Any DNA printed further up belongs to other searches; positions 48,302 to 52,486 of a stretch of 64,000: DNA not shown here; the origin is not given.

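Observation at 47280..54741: Three translationally coupled genes encode an amine dehydrogenase (HcnABC/SoxAB/PDH type) fused to a HydABC-like NADH/ferredoxin module. This is a candidate flavin-based electron-bifurcating amine/imine oxidoreductase that has not been described.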

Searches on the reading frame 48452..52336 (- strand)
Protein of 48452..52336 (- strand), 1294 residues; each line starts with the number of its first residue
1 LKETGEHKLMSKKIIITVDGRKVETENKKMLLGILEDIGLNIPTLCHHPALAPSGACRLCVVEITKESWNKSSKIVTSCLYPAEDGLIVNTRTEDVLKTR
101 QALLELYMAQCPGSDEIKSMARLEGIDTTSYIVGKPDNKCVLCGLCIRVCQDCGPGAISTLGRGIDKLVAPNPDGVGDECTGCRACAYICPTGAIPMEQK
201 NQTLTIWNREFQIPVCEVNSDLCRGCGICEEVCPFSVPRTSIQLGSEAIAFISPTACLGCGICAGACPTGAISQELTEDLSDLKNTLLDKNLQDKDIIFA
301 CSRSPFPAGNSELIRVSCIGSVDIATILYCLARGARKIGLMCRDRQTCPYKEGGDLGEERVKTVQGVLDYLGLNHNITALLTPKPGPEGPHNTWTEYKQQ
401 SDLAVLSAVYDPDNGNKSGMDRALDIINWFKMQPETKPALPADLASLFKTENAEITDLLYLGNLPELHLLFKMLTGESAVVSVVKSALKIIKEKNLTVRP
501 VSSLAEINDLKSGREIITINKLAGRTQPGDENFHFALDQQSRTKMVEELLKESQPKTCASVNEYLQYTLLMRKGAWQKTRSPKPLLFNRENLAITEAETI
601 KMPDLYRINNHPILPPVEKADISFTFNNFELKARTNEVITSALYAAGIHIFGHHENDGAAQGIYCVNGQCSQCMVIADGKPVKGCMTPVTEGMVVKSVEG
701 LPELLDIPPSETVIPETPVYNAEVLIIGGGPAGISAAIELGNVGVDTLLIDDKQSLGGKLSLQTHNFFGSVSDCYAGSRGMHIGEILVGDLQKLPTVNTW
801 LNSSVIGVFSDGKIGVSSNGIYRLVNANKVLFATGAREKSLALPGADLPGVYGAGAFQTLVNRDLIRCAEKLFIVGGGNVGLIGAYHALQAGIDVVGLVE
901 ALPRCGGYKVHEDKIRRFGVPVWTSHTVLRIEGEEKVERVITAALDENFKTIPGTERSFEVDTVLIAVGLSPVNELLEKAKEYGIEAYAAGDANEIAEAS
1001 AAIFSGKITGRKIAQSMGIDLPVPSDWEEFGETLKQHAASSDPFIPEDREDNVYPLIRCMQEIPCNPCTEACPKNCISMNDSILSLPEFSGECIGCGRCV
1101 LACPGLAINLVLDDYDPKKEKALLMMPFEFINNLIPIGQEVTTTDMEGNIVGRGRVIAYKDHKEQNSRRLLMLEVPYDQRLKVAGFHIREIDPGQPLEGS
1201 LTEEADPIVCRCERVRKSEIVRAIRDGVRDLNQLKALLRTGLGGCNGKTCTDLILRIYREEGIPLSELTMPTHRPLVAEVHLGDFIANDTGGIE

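Call 6: search_protein_families(library=pfam, proteins=[window:48452-52336:-], max_evalue=0.01)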
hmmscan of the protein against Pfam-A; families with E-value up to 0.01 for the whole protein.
window:48452-52336:- (1294 aa): 27 families (the best 25 are shown)
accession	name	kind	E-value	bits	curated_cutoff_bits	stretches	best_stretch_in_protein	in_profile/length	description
PF13510.11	Fer2_4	-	2.8e-34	117.4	22.8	2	620-698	2-80/82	2Fe-2S iron-sulfur cluster binding domain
PF07992.20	Pyr_redox_2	-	8.6e-27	94.7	26.1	1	723-982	2-246/291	Pyridine nucleotide-disulphide oxidoreductase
PF00037.32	Fer4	-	5.8e-20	70.7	21.1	4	252-273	3-24/24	4Fe-4S binding domain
PF12838.12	Fer4_7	-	5.3e-19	68.9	27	4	180-236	2-51/52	4Fe-4S dicluster domain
PF13484.11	Fer4_16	-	7.5e-15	55.9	30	2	179-235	1-65/66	4Fe-4S double cluster binding domain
PF13187.11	Fer4_9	-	1.3e-13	51.1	27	3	223-272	2-52/52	4Fe-4S dicluster domain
PF13237.11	Fer4_10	-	7.2e-13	48.7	25.5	4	218-268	4-53/53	4Fe-4S dicluster domain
PF14697.11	Fer4_21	-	8.9e-13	48.6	35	2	137-197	5-59/59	4Fe-4S dicluster domain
PF12797.12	Fer4_2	-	2.2e-11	43.4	24.5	2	218-235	5-22/22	4Fe-4S binding domain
PF12831.13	FAD_oxidored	-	1.1e-10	41.8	27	1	723-765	1-43/416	FAD dependent oxidoreductase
PF12837.12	Fer4_6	-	2.6e-10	40.2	25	2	251-272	3-24/24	4Fe-4S binding domain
PF02662.21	FlpD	-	4.7e-10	40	22.3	1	310-377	27-94/123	Methyl-viologen-reducing hydrogenase, delta subunit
PF04324.20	Fer2_BFD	-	2e-08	34.9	26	1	1208-1257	1-47/50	BFD-like [2Fe-2S] binding domain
PF13183.11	Fer4_8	-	2.3e-08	34.9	27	0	256-302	4-55/68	4Fe-4S dicluster domain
PF03486.20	HI0933_like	-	2e-07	31.2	50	1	723-761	2-40/244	HI0933-like protein Rossmann domain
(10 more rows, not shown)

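Call 7: search_protein_families(library=ncbifam, proteins=[window:48452-52336:-], max_evalue=0.01)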
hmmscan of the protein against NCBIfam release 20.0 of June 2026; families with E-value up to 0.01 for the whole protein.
window:48452-52336:- (1294 aa): 144 families (the best 25 are shown)
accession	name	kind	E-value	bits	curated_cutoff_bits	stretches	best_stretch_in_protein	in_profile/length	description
TIGR01372.1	soxA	subfamily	1.1e-32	112.8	1164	1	722-980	169-430/996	sarcosine oxidase subunit alpha family protein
NF005745.0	PRK07569.1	equivalog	4.1e-30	104.9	333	2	15-110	5-95/238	bidirectional hydrogenase complex protein HoxU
NF040763.1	FeFe_hydrog_A6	exception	5.7e-30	104.2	765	2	15-110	2-92/571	NADH-dependent [FeFe] hydrogenase, group A6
NF040770.1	hetero_SS_HdrA2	exception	1.5e-26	92.8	1100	2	215-376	571-742/777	CoB-CoM heterodisulfide reductase HdrA2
TIGR01973.1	NuoG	equivalog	1.1e-19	70.7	470.05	1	16-110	1-90/606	NADH-quinone oxidoreductase subunit NuoG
NF009454.0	PRK12814.1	equivalog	2.9e-19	68.9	916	1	12-113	2-98/657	putative NADPH-dependent glutamate synthase small subunit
NF009410.0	PRK12771.1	subfamily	5.3e-18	64.9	516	2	829-1004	226-415/566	NAD(P)-binding protein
NF005895.0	PRK07860.1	equivalog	1.2e-17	63.3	802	1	6-108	10-109/811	NADH-quinone oxidoreductase subunit G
TIGR01292.1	TRX_reduct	equivalog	1.6e-16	60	343.45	1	723-994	2-260/300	thioredoxin-disulfide reductase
TIGR02179.1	PorD_KorD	subfamily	1.5e-15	57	60.05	3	178-236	25-70/78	2-oxoacid:acceptor oxidoreductase, delta subunit, pyruvate/2-ketoisovalerate family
NF009053.0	PRK12387.1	subfamily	1.8e-14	53.9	204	2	1055-1111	33-93/180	formate hydrogenlyase complex iron-sulfur subunit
NF041087.1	bile_acid_BaiCD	equivalog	1.8e-14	52.8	825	2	825-1012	463-641/642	bile acid Fe-S flavoenzyme BaiCD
TIGR01971.1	NuoI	subfamily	1.2e-13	50.7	113.05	1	177-236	41-96/121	NADH-quinone oxidoreductase, chain I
NF040864.1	HgcB_ferredoxin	equivalog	2.9e-13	49.5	99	2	217-274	10-63/93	mercury methylation ferredoxin HgcB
NF040762.1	Hydr_FeFe_Clost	exception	6.4e-13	48.2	900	1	16-100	3-82/572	ferredoxin hydrogenase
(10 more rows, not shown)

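Call 10: find_homologous_proteins(query=window:48452-52336:-, max_evalue=1e-10)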
Query window:48452-52336:- (1294 aa): 323 proteins with E <= 1e-10 among 8000 candidates; the best 120 are listed.
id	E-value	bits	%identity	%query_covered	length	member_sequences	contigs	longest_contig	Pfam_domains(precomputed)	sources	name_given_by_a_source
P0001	0.0e+0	2988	100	100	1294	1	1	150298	PF14697.12,PF13450.13,PF00111.33,PF02662.22,PF07992.21,PF12837.13,PF00070.34,PF04324.21,PF03486.21,PF13484.12,PF12838.13,PF01494.26,PF12831.14,PF13510.12,PF12797.13,PF00037.33,PF25160.2,PF13237.12,PF13183.12,PF13187.12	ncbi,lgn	-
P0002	0.0e+0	2355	78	99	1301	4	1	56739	PF14697.12,PF13450.13,PF00111.33,PF02662.22,PF07992.21,PF12837.13,PF00070.34,PF04324.21,PF03486.21,PF13484.12,PF12838.13,PF01494.26,PF12831.14,PF13510.12,PF12797.13,PF00890.31,PF00037.33,PF25160.2,PF13237.12,PF13183.12,PF13187.12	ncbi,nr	ncbi:MAG: 2Fe-2S iron-sulfur cluster-binding protein [Bacillota bacterium]|nr:2Fe-2S iron-sulfur clu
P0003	0.0e+0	2080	69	99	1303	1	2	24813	PF14697.12,PF13450.13,PF00111.33,PF02662.22,PF07992.21,PF12837.13,PF00070.34,PF04324.21,PF03486.21,PF13484.12,PF12838.13,PF01494.26,PF12831.14,PF13510.12,PF12797.13,PF00890.31,PF00037.33,PF13738.13,PF25160.2,PF13237.12,PF13183.12,PF13187.12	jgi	jgi:ferredoxin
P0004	0.0e+0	2068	69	99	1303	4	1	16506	PF14697.12,PF13450.13,PF02662.22,PF07992.21,PF12837.13,PF00070.34,PF04324.21,PF03486.21,PF13484.12,PF12838.13,PF01494.26,PF12831.14,PF01946.24,PF01266.31,PF13510.12,PF12797.13,PF00890.31,PF00037.33,PF13738.13,PF25160.2,PF13237.12,PF13183.12,PF13187.12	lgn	-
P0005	0.0e+0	2019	68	99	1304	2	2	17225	PF14697.12,PF13450.13,PF00111.33,PF02662.22,PF07992.21,PF12837.13,PF00070.34,PF04324.21,PF03486.21,PF13484.12,PF12838.13,PF01494.26,PF12831.14,PF13510.12,PF12797.13,PF00890.31,PF00037.33,PF13237.12,PF13187.12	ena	-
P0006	0.0e+0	2007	68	99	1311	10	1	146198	PF14697.12,PF13450.13,PF00111.33,PF02662.22,PF07992.21,PF12837.13,PF00070.34,PF04324.21,PF03486.21,PF13484.12,PF12838.13,PF01134.29,PF01494.26,PF12831.14,PF13510.12,PF12797.13,PF00037.33,PF13237.12,PF13183.12,PF13187.12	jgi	jgi:sarcosine oxidase, subunit alpha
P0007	0.0e+0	2005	67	99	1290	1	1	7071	PF14697.12,PF13450.13,PF00111.33,PF02662.22,PF07992.21,PF12837.13,PF00070.34,PF04324.21,PF03486.21,PF13484.12,PF12838.13,PF01494.26,PF12831.14,PF01946.24,PF01266.31,PF13510.12,PF12797.13,PF00890.31,PF00037.33,PF25160.2,PF13237.12,PF13183.12,PF13187.12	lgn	-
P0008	0.0e+0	1992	68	99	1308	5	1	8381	PF14697.12,PF13450.13,PF00111.33,PF02662.22,PF07992.21,PF12837.13,PF00070.34,PF04324.21,PF03486.21,PF13484.12,PF12838.13,PF01494.26,PF12831.14,PF01266.31,PF13510.12,PF12797.13,PF00890.31,PF00037.33,PF25160.2,PF13237.12,PF13183.12,PF13187.12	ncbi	-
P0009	0.0e+0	1975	67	99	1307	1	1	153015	PF14697.12,PF13450.13,PF00111.33,PF02662.22,PF07992.21,PF12837.13,PF00070.34,PF04324.21,PF03486.21,PF13484.12,PF12838.13,PF12800.13,PF01494.26,PF12831.14,PF13510.12,PF12797.13,PF00890.31,PF00037.33,PF25160.2,PF13237.12,PF13183.12,PF13187.12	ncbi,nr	ncbi:MAG: 2Fe-2S iron-sulfur cluster-binding protein [Bacillota bacterium]|nr:2Fe-2S iron-sulfur clu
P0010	0.0e+0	1946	66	99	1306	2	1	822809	PF14697.12,PF13450.13,PF02662.22,PF07992.21,PF12837.13,PF00070.34,PF04324.21,PF03486.21,PF13484.12,PF12838.13,PF01494.26,PF12831.14,PF01946.24,PF13510.12,PF12797.13,PF00890.31,PF00037.33,PF13237.12,PF13183.12,PF13187.12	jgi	jgi:sarcosine oxidase, subunit alpha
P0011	0.0e+0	1930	65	99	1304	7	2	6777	PF14697.12,PF13450.13,PF00111.33,PF02662.22,PF07992.21,PF12837.13,PF00070.34,PF04324.21,PF03486.21,PF13484.12,PF12838.13,PF01134.29,PF01494.26,PF12831.14,PF01266.31,PF13510.12,PF12797.13,PF00890.31,PF00037.33,PF13237.12,PF13183.12,PF13187.12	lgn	-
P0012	0.0e+0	1929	64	99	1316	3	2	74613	PF14697.12,PF13450.13,PF00111.33,PF02662.22,PF07992.21,PF12837.13,PF00070.34,PF04324.21,PF03486.21,PF13484.12,PF12838.13,PF01494.26,PF12831.14,PF01946.24,PF01266.31,PF13510.12,PF12797.13,PF00890.31,PF00037.33,PF25160.2,PF13237.12,PF13183.12,PF13187.12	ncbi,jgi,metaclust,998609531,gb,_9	metaclust:\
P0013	0.0e+0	1913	64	99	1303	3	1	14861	PF14697.12,PF13450.13,PF00111.33,PF02662.22,PF07992.21,PF12837.13,PF00070.34,PF04324.21,PF03486.21,PF13484.12,PF12838.13,PF01134.29,PF01494.26,PF12831.14,PF01266.31,PF13510.12,PF12797.13,PF00890.31,PF00037.33,PF13738.13,PF13237.12,PF13183.12,PF13187.12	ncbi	-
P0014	0.0e+0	1896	63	99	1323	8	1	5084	PF14697.12,PF13450.13,PF00111.33,PF02662.22,PF07992.21,PF12837.13,PF00070.34,PF04324.21,PF03486.21,PF13484.12,PF12838.13,PF01494.26,PF12831.14,PF13510.12,PF12797.13,PF00037.33,PF25160.2,PF13237.12,PF13183.12,PF13187.12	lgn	-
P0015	0.0e+0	1895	63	99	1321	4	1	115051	PF14697.12,PF13450.13,PF02662.22,PF07992.21,PF12837.13,PF00070.34,PF04324.21,PF03486.21,PF13484.12,PF12838.13,PF01494.26,PF12831.14,PF13510.12,PF12797.13,PF00037.33,PF25160.2,PF13237.12,PF13183.12,PF13187.12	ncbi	-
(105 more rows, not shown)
